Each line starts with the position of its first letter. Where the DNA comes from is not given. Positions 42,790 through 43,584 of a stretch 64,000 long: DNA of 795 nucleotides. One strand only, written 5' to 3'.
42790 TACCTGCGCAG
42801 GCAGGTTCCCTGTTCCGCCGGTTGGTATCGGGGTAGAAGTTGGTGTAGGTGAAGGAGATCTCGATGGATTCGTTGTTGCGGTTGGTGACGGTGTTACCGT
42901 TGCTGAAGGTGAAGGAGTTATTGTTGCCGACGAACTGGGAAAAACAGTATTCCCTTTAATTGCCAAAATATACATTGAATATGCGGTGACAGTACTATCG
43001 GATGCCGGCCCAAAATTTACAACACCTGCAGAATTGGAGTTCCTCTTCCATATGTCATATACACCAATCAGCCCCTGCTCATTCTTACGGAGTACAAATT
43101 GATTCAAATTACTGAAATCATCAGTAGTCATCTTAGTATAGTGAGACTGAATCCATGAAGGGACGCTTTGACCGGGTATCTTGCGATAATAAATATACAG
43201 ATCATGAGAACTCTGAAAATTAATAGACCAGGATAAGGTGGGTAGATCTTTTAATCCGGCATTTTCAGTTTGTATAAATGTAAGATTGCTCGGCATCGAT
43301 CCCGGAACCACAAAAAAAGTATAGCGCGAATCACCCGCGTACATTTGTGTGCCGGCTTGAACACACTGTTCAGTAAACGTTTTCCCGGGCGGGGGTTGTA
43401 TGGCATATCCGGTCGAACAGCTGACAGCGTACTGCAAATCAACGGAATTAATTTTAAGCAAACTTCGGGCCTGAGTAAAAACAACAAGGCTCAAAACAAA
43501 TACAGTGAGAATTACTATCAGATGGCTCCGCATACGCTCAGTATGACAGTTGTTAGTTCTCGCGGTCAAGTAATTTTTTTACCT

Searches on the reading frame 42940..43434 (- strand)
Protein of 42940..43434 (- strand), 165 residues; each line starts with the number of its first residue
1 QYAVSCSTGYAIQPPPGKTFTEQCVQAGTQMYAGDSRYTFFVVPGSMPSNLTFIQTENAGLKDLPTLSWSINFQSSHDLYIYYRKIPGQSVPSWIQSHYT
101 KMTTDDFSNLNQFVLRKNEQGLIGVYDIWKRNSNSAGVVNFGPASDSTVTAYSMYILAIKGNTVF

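Call 10: search_protein_families(library=pfam, proteins=[window:42940-43434:-], max_evalue=10)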
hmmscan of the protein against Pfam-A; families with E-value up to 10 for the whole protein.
seq(165 aa): 0 families

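Call 11: search_solved_structures(query=A1, max_evalue=10, show_alignments=3)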
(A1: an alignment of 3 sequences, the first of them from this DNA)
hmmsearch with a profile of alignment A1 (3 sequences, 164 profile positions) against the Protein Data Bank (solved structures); distinct sequences matched with E-value up to 10: 0.

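Call 12: find_homologous_proteins(query=A1, max_evalue=0.001)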
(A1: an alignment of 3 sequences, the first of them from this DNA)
Query A1 (3 sequences) (165 aa, profile of the alignment): 4 proteins with E <= 0.001 among 1690 candidates.
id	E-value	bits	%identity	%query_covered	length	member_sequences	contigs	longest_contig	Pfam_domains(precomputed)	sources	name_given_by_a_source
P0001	6.3e-71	256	52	78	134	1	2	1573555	-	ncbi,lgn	-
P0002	7.3e-50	187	43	93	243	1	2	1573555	-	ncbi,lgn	-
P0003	1.4e-44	170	42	97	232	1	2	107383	-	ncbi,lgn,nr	ncbi:MAG: hypothetical protein M3Q44_02735 [bacterium]|nr:hypothetical protein [bacterium]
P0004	6.7e-22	96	48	47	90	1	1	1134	-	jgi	jgi:hypothetical protein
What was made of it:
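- Tried and rejected: The word-indexed 5.8-billion-protein search with the 3-copy profile returned only 4 proteins and even missed copies B and C (call 12).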

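Call 14: find_encoding_contigs(protein=P0001, flank=3000, max_places=4)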
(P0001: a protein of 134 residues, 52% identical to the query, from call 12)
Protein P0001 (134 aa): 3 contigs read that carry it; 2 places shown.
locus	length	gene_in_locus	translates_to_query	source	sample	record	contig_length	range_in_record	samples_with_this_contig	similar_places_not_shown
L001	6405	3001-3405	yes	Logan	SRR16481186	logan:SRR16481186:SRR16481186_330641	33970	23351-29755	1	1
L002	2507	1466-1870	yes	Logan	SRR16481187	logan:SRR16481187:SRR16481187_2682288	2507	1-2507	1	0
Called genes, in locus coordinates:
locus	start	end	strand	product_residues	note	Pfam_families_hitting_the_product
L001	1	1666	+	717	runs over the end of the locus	PF01751:Toprim, PF01131:Topoisom_bac, PF01396:Zn_ribbon_Top1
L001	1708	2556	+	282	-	-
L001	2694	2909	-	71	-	-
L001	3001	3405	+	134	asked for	-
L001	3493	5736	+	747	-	PF00092:VWA, PF13519:VWA_2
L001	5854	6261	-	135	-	PF02823:ATP-synt_DE_N, PF00401:ATP-synt_DE (weak)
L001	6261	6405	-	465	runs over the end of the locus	PF02874:ATP-synt_ab_N, PF00006:ATP-synt_ab, PF22919:ATP-synt_VA_C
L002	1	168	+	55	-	?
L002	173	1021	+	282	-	-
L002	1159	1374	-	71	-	-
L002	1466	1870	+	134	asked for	-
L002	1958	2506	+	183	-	?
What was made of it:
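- Tried and rejected: Sequencing error is unlikely because two other assemblies show the same split (call 14).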

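Call 15: find_encoding_contigs(protein=P0002, flank=10000, max_places=4)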
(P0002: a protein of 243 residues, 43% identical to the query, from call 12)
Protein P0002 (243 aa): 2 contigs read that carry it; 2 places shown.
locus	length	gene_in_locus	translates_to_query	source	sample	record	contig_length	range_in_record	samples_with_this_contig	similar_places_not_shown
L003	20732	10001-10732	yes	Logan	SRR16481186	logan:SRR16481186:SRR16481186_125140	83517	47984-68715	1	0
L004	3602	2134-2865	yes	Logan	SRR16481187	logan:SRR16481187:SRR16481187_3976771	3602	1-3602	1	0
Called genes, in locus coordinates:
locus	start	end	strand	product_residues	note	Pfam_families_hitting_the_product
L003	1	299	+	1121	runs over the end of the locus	PF10131:PTPS_related (weak)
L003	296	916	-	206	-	-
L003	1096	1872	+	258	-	-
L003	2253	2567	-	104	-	-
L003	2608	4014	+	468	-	-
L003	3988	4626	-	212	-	PF00702:Hydrolase, PF08282:Hydrolase_3 (faint), PF12710:HAD, PF13419:HAD_2, PF13242:Hydrolase_like (weak)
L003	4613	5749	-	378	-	PF07690:MFS_1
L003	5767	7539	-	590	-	PF04675:DNA_ligase_A_N, PF01068:DNA_ligase_A_M, PF04679:DNA_ligase_A_C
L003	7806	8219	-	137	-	-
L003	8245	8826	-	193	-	PF00293:NUDIX (faint)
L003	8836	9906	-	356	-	PF02661:Fic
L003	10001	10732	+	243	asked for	-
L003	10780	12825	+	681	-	PF00092:VWA, PF13519:VWA_2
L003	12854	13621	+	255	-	PF21088:MS_channel_1st (weak), PF00924:MS_channel_2nd, PF21082:MS_channel_3rd (weak)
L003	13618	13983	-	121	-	PF10025:DUF2267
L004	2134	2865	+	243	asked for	-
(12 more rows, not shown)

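Call 20: find_related_loci(query=A2, collection=genome_contigs, flank=10000)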
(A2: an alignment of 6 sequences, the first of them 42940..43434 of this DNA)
Query A2 (165 aa) in genome_contigs; peptide patterns used: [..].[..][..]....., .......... (x = any residue, [..] = any of these).
81 stretches matched a pattern; 9 encode a relative of the query (tblastn E <= 1e-3); 8 distinct loci.
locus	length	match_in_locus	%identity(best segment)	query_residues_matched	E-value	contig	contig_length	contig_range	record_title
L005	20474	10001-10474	63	1-160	2e-64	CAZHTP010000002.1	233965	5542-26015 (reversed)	MAG TPA_asm: uncultured Gammaproteobacteria bacterium isolate SRP192515_co2_50 genome assembly, contig: NODE_20_length_2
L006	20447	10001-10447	53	10-159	5e-50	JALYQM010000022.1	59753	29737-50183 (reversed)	MAG: bacterium isolate MDV bin63 SD1454-56_k127_1334330, whole genome shotgun sequence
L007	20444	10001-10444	49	10-159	1e-45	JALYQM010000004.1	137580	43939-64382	MAG: bacterium isolate MDV bin63 SD1454-56_k127_2051223, whole genome shotgun sequence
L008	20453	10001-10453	45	10-160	1e-43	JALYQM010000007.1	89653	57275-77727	MAG: bacterium isolate MDV bin63 SD1454-56_k127_271201, whole genome shotgun sequence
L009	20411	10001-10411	50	23-159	3e-43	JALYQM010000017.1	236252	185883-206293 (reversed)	MAG: bacterium isolate MDV bin63 SD1454-56_k127_200903, whole genome shotgun sequence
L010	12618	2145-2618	45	10-160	4e-43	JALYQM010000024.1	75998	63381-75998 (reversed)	MAG: bacterium isolate MDV bin63 SD1454-56_k127_1222899, whole genome shotgun sequence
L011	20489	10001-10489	42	3-159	1e-37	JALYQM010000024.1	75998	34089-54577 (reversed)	MAG: bacterium isolate MDV bin63 SD1454-56_k127_1222899, whole genome shotgun sequence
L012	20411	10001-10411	47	19-157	5e-36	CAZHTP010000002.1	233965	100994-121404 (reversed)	MAG TPA_asm: uncultured Gammaproteobacteria bacterium isolate SRP192515_co2_50 genome assembly, contig: NODE_20_length_2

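Call 22: search_protein_families(library=pfam, proteins=[L006:7238-10456:+, L007:8738-10453:+, L008:8336-10462:+, L009:9761-11506:+, L010:492-2624:+, L011:9842-11665:+, L012:9782-11392:+, L005:9884-11266:+], max_evalue=0.01)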
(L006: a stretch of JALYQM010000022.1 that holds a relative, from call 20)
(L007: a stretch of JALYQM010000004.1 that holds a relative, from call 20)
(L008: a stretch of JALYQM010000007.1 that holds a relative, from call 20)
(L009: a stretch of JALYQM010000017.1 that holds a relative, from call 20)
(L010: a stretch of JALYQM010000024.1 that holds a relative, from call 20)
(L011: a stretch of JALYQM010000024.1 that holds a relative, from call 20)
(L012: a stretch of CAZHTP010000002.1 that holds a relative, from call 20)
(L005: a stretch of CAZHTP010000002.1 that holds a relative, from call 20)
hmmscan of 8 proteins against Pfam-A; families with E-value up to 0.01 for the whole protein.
L006:7238-10456:+ (1073 aa): 1 family
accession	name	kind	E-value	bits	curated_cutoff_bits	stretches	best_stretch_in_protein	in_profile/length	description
PF13229.12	Beta_helix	-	5e-06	26.7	25.9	1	111-212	56-144/158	Right handed beta helix region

L007:8738-10453:+ (572 aa): 1 family
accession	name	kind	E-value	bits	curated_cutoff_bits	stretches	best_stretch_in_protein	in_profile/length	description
PF02333.21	Phytase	-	8e-49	167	21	1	53-376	31-356/375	Phytase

L008:8336-10462:+ (709 aa): 2 families
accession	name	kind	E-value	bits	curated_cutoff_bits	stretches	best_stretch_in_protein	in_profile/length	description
PF13229.12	Beta_helix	-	5.5e-20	72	25.9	2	226-379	3-148/158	Right handed beta helix region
PF05048.19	NosD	-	4.8e-09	36.4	23.6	1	301-429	60-176/212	Periplasmic copper-binding protein (NosD)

L009:9761-11506:+ (582 aa): 0 families

L010:492-2624:+ (711 aa): 0 families

L011:9842-11665:+ (608 aa): 0 families

L012:9782-11392:+ (537 aa): 1 family
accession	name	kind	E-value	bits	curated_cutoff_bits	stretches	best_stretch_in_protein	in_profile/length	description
PF03064.21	U79_P34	-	0.0091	16.3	27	0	484-522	44-82/134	HSV U79 / HCMV P34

L005:9884-11266:+ (461 aa): 1 family
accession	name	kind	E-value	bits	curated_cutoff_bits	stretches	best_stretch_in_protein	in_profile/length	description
PF08787.18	Alginate_lyase2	-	8.1e-42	144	29.7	1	238-460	1-225/225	Alginate lyase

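Call 25: predict_structure(alignment_id=A2)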
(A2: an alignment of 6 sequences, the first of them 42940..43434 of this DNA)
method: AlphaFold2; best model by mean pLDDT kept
length: 165 residues; sequences in the alignment: 6
mean_pLDDT: 71.2   pTM: 0.70
mean pLDDT of the five models: 71.2, 69.8, 64.6, 64.4, 60.4
residues with pLDDT >= 90: 5; 70-90: 90; 50-70: 62; < 50: 8
segments of 3 or more residues with pLDDT < 50: 1-3
pLDDT, mean of each block of 10 residues (from residue 1): 54 65 56 58 74 61 64 81 81 87 85 80 85 81 65 70 59
secondary structure, 60 per line:
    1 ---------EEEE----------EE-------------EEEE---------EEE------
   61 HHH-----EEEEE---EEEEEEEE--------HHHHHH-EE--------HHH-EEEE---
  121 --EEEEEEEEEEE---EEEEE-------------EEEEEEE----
elements in order: E10-13 E39-42 E52-54 E69-73 E77-84 H93-98 E114-117 E123-133 E137-141 E155-161

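Call 31: search_protein_families(library=ncbifam, proteins=[P0002], max_evalue=0.1)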
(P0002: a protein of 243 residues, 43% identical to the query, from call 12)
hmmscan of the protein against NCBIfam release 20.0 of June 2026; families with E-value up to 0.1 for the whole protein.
P0002 (243 aa): 1 family
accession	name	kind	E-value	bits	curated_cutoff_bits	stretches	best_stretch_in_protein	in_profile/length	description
NF009650.0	PRK13183.1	equivalog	0.03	14.1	70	0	14-40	4-30/46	photosystem II reaction center protein PsbN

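Call 33: search_protein_representatives(alignment_id=A2)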
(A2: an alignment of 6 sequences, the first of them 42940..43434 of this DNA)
Query: 6 sequences, 169 profile positions. Proteins with E-value up to 0.001 (for the whole library): 80; up to 1e-10: 54; up to 1e-30: 42. The best 80 are listed.
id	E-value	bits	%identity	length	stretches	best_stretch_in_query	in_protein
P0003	1.9e-77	275.5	-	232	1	6-167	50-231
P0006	5.0e-73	261.1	-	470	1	2-168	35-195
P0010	1.7e-67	243.1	-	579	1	3-168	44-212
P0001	3.9e-66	238.6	-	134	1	36-167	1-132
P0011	2.1e-62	226.5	-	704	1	5-167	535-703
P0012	5.3e-60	218.7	-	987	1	8-167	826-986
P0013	2.6e-58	213.2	-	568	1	8-168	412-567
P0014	3.5e-58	212.8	-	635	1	7-165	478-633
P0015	5.0e-58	212.3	-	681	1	5-167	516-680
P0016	5.4e-58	212.1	-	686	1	11-167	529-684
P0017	8.1e-58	211.6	-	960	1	8-167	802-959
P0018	1.3e-57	210.9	-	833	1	11-167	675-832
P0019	1.1e-56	207.9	-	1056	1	7-167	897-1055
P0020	1.5e-54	200.9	-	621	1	18-167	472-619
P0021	7.5e-53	195.4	-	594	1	8-167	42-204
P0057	9.8e-12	61.6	-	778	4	19-102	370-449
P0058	3.1e-11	60.0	-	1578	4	11-106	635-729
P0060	5.5e-09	52.6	-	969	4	14-110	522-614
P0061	9.5e-09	51.9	-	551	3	32-101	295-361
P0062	1.8e-07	47.7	-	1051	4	17-104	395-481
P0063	2.4e-07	47.3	-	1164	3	14-106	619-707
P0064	5.5e-07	46.1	-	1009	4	20-102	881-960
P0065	1.0e-06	45.3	-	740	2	13-107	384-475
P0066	1.6e-06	44.6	-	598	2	16-106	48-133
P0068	2.3e-06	44.1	-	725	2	25-167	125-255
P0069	6.9e-06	42.6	-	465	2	12-103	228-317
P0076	8.5e-05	39.0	-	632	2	27-166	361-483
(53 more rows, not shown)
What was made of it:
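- About 55 close relatives exist among 1.84 billion representatives (54 at E <= 1e-10, call 33).
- Tried and rejected: The exhaustive representative search was needed instead (call 33).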

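Call 34: search_protein_families(library=pfam, proteins=[P0057, P0058, P0060, P0061, P0062, P0065, P0066, P0068, P0076, P0069], max_evalue=0.01)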
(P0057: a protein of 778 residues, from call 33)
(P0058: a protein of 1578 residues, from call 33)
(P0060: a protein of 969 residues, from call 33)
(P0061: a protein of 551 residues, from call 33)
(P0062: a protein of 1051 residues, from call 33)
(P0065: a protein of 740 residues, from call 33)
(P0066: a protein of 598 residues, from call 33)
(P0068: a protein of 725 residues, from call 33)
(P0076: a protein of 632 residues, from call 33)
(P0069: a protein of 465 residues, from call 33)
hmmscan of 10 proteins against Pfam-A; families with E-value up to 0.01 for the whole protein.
P0057 (778 aa): 10 families
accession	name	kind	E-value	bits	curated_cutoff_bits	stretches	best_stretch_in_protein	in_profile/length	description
PF13620.12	CarboxypepD_reg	-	5.2e-08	33.6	32.3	1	141-197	1-58/82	Carboxypeptidase regulatory-like domain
PF25312.1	Allergen_Asp_f_4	-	1.4e-05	25.3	27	0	399-438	26-68/174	Allergen Asp f 4-like domain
PF07210.18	DUF1416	-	3e-05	24.3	23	1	139-193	19-72/97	Protein of unknown function (DUF1416)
PF15193.11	FAM24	-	6.5e-05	24.1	27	0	554-578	33-57/69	FAM24 family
PF09701.15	Cas_Cmr5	-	0.00031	21.3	21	0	403-451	68-116/119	CRISPR-associated protein (Cas_Cmr5)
PF17210.9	SdrD_B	-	0.0016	19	29.7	1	148-197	19-68/112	SdrD B-like domain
PF11974.14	bMG3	-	0.0016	18.8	34.9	0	149-183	24-58/103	Bacterial alpha-2-macroglobulin MG3 domain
PF14686.12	fn3_3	-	0.0075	16.5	24.4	0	172-197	30-55/75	Polysaccharide lyase family 4, domain II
PF13715.12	CarbopepD_reg_2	-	0.0085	16.5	32.2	0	142-190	1-47/88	CarboxypepD_reg-like domain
PF02991.22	ATG8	-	0.0098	16.5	27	0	495-578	18-99/104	Autophagy protein Atg8 ubiquitin like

P0058 (1578 aa): 4 families
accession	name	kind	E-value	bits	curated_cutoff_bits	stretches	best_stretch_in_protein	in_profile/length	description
PF13205.12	Big_5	-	1.2e-16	61.8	23.6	1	377-473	1-95/105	Bacterial Ig-like domain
PF18911.6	PKD_4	-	3.7e-10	40.1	27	1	1095-1159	19-78/85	PKD domain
PF00801.26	PKD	-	6.6e-10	39.3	23.5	1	1088-1164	9-80/80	PKD domain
PF13360.13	PQQ_2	-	0.0014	18.7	27.6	0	1179-1249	167-231/233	Outer membrane protein assembly factor BamB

P0060 (969 aa): 4 families
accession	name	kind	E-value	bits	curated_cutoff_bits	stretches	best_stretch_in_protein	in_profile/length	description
PF18998.6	Flg_new_2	-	1.9e-50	169.2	23.6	3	448-516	1-70/73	Divergent InlB B-repeat domain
PF09479.16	Flg_new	-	1.6e-09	38.1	27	2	236-292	8-64/65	Listeria-Bacteroides repeat domain (List_Bact_rpt)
PF18962.6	Por_Secre_tail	-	6e-07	30.1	27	1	888-968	1-75/75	Secretion system C-terminal sorting domain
PF24514.1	SpaA_4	-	0.0093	17.2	27.3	0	225-291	23-87/107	Prealbumin-like fold domain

P0061 (551 aa): 2 families
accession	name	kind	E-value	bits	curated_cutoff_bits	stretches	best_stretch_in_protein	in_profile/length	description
PF00041.27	fn3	-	1.7e-09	38.2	25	1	50-121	16-83/84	Fibronectin type III domain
PF21156.3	ISOA1-3_C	-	0.00051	20.7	27.3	0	461-492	6-39/106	Isoamylase 1-3, C-terminal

P0062 (1051 aa): 0 families

P0065 (740 aa): 6 families
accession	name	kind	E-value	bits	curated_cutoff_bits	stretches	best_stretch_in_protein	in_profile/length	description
PF17963.7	Big_9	-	1.4e-28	100.1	23.6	1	202-290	1-89/89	Bacterial Ig domain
PF17892.7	Cadherin_5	-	7.6e-24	83.8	26.5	1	202-292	2-98/98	Cadherin-like domain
PF17803.7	Cadherin_4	-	8.7e-19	68.2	25.1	1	193-259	5-71/71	Bacterial cadherin-like domain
PF18911.6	PKD_4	-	1.3e-16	60.9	27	1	117-195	4-85/85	PKD domain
PF00801.26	PKD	-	1.8e-14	53.9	23.5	1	120-190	3-77/80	PKD domain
PF00041.27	fn3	-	4.1e-07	30.5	25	1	24-95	10-71/84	Fibronectin type III domain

P0066 (598 aa): 1 family
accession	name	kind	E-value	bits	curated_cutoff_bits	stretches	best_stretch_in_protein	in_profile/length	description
PF13205.12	Big_5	-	1.7e-10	42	23.6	2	190-274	17-104/105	Bacterial Ig-like domain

P0068 (725 aa): 3 families
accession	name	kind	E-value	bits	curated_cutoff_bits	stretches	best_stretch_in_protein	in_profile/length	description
PF19190.6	BACON_2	-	6.2e-07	29.7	25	1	269-338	7-80/94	Viral BACON domain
PF00041.27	fn3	-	1.3e-06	29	25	1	33-99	16-76/84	Fibronectin type III domain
PF03952.21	Enolase_N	-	0.0017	19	35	0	139-168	26-55/131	Enolase, N-terminal domain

P0076 (632 aa): 3 families
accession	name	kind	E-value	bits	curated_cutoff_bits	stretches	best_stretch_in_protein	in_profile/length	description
PF07632.16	Sde182_NH-like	-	3.4e-54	184.6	26.8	1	42-284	1-268/268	Cellulose-binding Sde182, nucleoside hydrolase-like domain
PF02238.20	COX7a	-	0.0011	19.8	22.1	0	389-425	18-53/53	Cytochrome c oxidase subunit VII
PF01156.24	IU_nuc_hydro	-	0.0022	18.1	34.2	1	131-183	91-144/297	Inosine-uridine preferring nucleoside hydrolase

P0069 (465 aa): 2 families
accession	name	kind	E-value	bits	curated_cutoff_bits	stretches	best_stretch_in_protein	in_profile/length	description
PF00041.27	fn3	-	4.7e-06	27.2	25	1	381-459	16-81/84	Fibronectin type III domain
PF25059.1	FN3_DSCAM-DSCAML_C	-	0.0011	19.7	39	1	404-462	23-81/89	DSCAM/DSCAML C-terminal Fn3-like domain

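Call 47: search_protein_families(library=pfam, alignment_id=A4, max_evalue=0.001)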
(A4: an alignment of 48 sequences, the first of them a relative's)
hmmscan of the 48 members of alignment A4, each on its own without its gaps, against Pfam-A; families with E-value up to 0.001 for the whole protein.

A. member 1, P0006 (470 aa): 1 family
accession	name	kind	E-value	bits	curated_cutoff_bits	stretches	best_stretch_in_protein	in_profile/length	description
PF08787.18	Alginate_lyase2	-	2.4e-42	145.7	29.7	1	249-470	1-225/225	Alginate lyase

B. families by the number of members that match (of 48 scanned): 16 families
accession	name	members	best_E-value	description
PF00173.33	Cyt-b5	7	4.9e-18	Cytochrome b5-like Heme/Steroid binding domain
PF02333.21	Phytase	3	2.2e-73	Phytase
PF13229.12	Beta_helix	3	4.2e-20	Right handed beta helix region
PF00149.33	Metallophos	3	2.8e-11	Calcineurin-like phosphoesterase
PF08787.18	Alginate_lyase2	2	2.4e-42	Alginate lyase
PF16116.10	DUF4832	1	2e-58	Domain of unknown function (DUF4832)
PF16173.10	DUF4874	1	1.1e-42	Domain of unknown function (DUF4874)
PF00150.24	Cellulase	1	1.8e-32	Cellulase (glycosyl hydrolase family 5)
PF05426.18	Alginate_lyase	1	5.2e-24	Alginate lyase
PF21365.3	Glyco_hydro_31_3rd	1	1.2e-16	Glycosyl hydrolase family 31 C-terminal domain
PF05048.19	NosD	1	3.1e-09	Periplasmic copper-binding protein (NosD)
PF07470.19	Glyco_hydro_88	1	2.8e-08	Glycosyl Hydrolase Family 88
PF01229.23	Glyco_hydro_39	1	1.4e-06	Glycosyl hydrolases family 39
PF00041.27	fn3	1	2.3e-06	Fibronectin type III domain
PF02210.31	Laminin_G_2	1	0.00052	Laminin G domain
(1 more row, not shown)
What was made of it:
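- Closest known: C-terminal domain. Different: Its partner range includes phosphatases and cytochrome b5 (call 47).
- Partners in the close family are largely CAZymes: PL7 x2, PF05426, GH5, GH31, GH39, GH88 and beta-helix x3 (call 47).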

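Call 58: fold_search(model_id=the predicted structure, library=pdb)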
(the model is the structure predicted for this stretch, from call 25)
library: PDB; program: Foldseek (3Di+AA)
matches with E <= 10: 1489; with E <= 0.001: 0
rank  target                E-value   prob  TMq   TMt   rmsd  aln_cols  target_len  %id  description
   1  6hzf_B                2.6e-02  0.99  0.49  0.12   6.6       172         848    9  BP0997, GH138 enzyme targeting pectin rhamnogalacturonan II (released 2019-03-20)
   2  4hem_C                3.6e-02  0.09  0.12  0.15  18.1       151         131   14  Llama vHH-02 binder of ORF49 (RBP) from lactococcal phage TP901-1 (released 2013-03-20)
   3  3hg0_C                3.6e-02  0.08  0.12  0.14  16.9       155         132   12  Crystal structure of a DARPin in complex with ORF49 from Lactococcal phage TP901-1 (released 2009-09-08)
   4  6hzf_A                4.2e-02  0.99  0.52  0.13   5.6       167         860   10  BP0997, GH138 enzyme targeting pectin rhamnogalacturonan II (released 2019-03-20)
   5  4v96_BA               4.2e-02  0.07  0.12  0.12  17.3       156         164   13  The structure of a 1.8 MDa viral genome injection device suggests alternative infection mechanisms (released 2014-07-09)
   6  5e7t_H                5.0e-02  0.33  0.26  0.25  13.9       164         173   13  Structure of the tripod (BppUct-A-L) from the baseplate of bacteriophage Tuc2009 (released 2015-12-30)
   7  5e7t_G                5.0e-02  0.20  0.22  0.21  14.6       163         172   11  Structure of the tripod (BppUct-A-L) from the baseplate of bacteriophage Tuc2009 (released 2015-12-30)
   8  3ejc                  5.3e-02  0.06  0.13  0.13  17.4       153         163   14  Full length Receptor Binding Protein from Lactococcal phage TP901-1 (released 2009-10-06)
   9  2f0c_A                5.6e-02  0.08  0.11  0.12  15.4       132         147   14  Structure of the Receptor Binding Protein (ORF49, bbp) from lactophage tp901-1 (released 2006-03-28)
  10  4v96_Bh               6.9e-02  0.06  0.11  0.11  15.9       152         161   14  The structure of a 1.8 MDa viral genome injection device suggests alternative infection mechanisms (released 2014-07-09)
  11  4ios_A                8.2e-02  0.08  0.12  0.16  13.5       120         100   12  Structure of phage TP901-1 RBP (ORF49) in complex with nanobody 11. (released 2013-03-20)
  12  6hze_B                9.1e-02  0.80  0.43  0.11  11.0       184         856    9  BP0997, GH138 enzyme targeting pectin rhamnogalacturonan II (released 2019-03-20)
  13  3hg0_B                9.6e-02  0.07  0.12  0.14  18.1       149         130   12  Crystal structure of a DARPin in complex with ORF49 from Lactococcal phage TP901-1 (released 2009-09-08)
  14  6hze_A                1.2e-01  0.72  0.43  0.10  11.0       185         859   10  BP0997, GH138 enzyme targeting pectin rhamnogalacturonan II (released 2019-03-20)
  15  5ox8                  1.2e-01  0.06  0.14  0.11  15.8       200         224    7  Structure of Enhanced Cyan Fluorescent Protein at pH 5.0 (released 2017-11-29)
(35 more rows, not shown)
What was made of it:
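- Closest known: Accessory beta-sandwich domain of the GH138 enzyme BPa0997/BP0997. Same: Foldseek gives probability 0.99 (call 58).
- Tried and rejected: Foldseek against PDB with the first, low-confidence model gave nothing at E <= 1e-3 and missed 6HPD (call 58).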

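Call 64: predict_structure(alignment_id=A5)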
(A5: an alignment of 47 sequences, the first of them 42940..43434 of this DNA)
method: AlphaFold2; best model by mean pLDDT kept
length: 165 residues; sequences in the alignment: 47
mean_pLDDT: 94.3   pTM: 0.89
mean pLDDT of the five models: 94.3, 94.2, 93.9, 93.2, 92.9
residues with pLDDT >= 90: 147; 70-90: 12; 50-70: 6; < 50: 0
segments of 3 or more residues with pLDDT < 50: none
pLDDT, mean of each block of 10 residues (from residue 1): 72 97 96 98 95 96 97 95 97 98 97 97 98 92 97 97 73
secondary structure, 60 per line:
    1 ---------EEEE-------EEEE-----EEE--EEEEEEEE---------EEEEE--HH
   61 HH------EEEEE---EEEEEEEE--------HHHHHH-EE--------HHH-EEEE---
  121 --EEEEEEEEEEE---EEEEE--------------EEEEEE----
elements in order: E10-13 E21-24 E30-32 E35-42 E52-56 H59-62 E69-73 E77-84 H93-98 E114-117 E123-133 E137-141 E156-161
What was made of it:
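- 42940..43434 (-): Module copy C (N-terminal, directly after the signal peptide), core nt 42958-43374. This copy was used for structure prediction. AlphaFold model with pLDDT 94.3 and pTM 0.89 (call 64).
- Confident all-beta model: pLDDT 94.3, pTM 0.89 (call 64).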

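Call 77: search_solved_structures(query=A5, max_evalue=1, show_alignments=1)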
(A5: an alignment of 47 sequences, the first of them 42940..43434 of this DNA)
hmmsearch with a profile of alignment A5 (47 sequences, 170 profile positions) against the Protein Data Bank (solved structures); distinct sequences matched with E-value up to 1: 2.
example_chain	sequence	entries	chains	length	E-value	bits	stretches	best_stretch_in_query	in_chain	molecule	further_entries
8s83_A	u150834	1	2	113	0.18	15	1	9-59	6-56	S-layer protein sap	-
8tcf_C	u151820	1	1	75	0.36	14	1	72-104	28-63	Minibinder B8_BP_dslf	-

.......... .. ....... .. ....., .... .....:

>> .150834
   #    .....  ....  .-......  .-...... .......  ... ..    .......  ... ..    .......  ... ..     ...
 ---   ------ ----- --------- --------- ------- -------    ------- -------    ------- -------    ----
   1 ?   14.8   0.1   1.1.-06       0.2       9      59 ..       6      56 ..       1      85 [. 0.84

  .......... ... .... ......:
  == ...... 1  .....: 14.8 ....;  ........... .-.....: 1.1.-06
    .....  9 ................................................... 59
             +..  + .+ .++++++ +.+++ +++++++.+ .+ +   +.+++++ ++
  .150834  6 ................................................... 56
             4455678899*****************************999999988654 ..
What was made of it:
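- On Any Pfam-A or NCBIfam family: The profile of the three copies (A1) and the 47-sequence profile (A5) give nothing meaningful against PDB sequences (calls 11, 77).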
